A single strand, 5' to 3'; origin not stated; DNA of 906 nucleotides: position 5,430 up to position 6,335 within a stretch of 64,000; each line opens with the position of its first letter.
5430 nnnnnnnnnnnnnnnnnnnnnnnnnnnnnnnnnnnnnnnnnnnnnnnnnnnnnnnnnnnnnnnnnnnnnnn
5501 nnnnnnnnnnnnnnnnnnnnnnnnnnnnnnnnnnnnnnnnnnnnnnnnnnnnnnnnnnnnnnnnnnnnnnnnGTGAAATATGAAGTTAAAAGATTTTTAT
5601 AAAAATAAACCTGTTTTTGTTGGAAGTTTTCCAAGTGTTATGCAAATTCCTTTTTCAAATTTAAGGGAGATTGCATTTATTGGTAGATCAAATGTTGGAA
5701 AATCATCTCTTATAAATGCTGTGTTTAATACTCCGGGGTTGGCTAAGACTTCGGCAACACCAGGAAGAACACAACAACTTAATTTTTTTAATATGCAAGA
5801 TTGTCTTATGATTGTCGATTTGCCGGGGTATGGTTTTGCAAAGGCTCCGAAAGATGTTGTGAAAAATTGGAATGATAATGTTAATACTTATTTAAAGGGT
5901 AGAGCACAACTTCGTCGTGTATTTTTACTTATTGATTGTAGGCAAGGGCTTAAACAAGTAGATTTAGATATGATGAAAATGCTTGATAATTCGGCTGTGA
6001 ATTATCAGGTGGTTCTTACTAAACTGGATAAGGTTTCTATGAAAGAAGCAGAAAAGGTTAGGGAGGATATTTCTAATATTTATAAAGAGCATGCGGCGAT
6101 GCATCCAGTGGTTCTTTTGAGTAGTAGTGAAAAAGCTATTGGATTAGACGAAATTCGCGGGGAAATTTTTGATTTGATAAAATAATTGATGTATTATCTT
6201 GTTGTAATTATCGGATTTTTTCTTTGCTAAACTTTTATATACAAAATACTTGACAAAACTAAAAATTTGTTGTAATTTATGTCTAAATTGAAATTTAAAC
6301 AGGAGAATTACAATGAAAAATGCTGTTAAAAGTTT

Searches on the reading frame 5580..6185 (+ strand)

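Call 85: search_protein_families(library=pfam, proteins=[window:5580-6185:+], max_evalue=0.00001)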
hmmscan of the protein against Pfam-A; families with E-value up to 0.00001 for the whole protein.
window:5580-6185:+ (201 aa): 4 families
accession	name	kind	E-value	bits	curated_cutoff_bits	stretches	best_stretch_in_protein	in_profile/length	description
PF01926.29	MMR_HSR1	-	2.4e-19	69.9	21.9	1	30-148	1-113/113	50S ribosome-binding GTPase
PF00009.33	GTP_EFTU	-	4e-08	33.5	26.5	1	104-193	86-179/188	Elongation factor Tu GTP binding domain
PF03193.22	RsgA_GTPase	-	3.5e-07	30.6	30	0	30-83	108-167/174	RsgA GTPase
PF00735.24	Septin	-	4.2e-06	26.7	26.2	0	33-171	9-173/280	Septin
